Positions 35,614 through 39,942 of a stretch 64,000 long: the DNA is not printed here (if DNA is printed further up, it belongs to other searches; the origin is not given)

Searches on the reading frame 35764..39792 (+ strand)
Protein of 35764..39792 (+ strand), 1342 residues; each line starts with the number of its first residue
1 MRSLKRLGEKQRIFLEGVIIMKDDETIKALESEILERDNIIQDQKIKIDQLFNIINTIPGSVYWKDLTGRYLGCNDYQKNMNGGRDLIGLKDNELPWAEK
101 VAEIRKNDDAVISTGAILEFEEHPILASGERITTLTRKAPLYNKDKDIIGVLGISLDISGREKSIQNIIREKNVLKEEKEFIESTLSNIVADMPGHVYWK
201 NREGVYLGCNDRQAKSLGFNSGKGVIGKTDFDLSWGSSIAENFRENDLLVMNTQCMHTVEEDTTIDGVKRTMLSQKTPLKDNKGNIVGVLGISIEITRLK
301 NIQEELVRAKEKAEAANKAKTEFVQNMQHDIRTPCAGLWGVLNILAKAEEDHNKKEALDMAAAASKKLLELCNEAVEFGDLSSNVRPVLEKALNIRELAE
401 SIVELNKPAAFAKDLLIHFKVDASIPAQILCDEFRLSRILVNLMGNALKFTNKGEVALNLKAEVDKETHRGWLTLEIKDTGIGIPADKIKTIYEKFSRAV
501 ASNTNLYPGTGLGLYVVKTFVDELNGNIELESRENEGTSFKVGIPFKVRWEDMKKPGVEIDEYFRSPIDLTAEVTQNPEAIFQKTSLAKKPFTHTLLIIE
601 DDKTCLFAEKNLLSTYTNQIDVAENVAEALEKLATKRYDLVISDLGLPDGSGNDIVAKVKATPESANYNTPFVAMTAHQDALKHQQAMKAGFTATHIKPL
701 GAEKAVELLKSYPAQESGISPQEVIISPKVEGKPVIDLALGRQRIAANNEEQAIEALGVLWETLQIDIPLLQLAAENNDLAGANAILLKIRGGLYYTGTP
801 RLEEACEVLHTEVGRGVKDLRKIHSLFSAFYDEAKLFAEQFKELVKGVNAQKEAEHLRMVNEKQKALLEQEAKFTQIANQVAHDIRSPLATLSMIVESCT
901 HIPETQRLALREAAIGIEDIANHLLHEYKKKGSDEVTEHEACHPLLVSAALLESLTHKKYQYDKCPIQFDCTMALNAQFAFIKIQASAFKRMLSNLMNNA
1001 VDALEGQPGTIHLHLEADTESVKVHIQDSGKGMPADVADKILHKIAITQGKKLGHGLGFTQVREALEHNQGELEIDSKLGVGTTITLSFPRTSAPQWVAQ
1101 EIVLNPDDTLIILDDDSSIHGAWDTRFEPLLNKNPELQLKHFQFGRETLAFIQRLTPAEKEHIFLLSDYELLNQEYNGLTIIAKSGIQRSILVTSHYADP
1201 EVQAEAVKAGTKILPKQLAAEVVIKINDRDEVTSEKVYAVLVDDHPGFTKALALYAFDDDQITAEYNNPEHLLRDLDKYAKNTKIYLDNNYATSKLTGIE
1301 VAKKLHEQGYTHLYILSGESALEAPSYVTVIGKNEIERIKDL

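Call 36: search_protein_families(library=pfam, proteins=[window:35764-39792:+], max_evalue=0.00001)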
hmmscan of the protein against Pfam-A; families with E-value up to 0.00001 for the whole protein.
window:35764-39792:+ (1342 aa): 6 families
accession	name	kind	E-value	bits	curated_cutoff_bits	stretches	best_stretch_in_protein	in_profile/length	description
PF02518.31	HATPase_c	-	1.2e-45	155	26.4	2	432-546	2-109/111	Histidine kinase-, DNA gyrase B-, and HSP90-like ATPase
PF08448.16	PAS_4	-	4.9e-23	81.9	23.1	2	196-300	7-109/110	PAS fold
PF00072.30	Response_reg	-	3.2e-20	72.8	30.2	1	597-708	2-109/111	Response regulator receiver domain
PF00512.31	HisKA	-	4.2e-13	49.6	26.9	1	319-381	1-63/66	His Kinase A (phospho-acceptor) domain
PF14501.12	HATPase_c_5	-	1.5e-11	44.5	22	1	986-1078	3-91/102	GHKL domain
PF13581.12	HATPase_c_2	-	2.5e-08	34.4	27.4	0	446-536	42-119/127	Histidine kinase-like ATPase domain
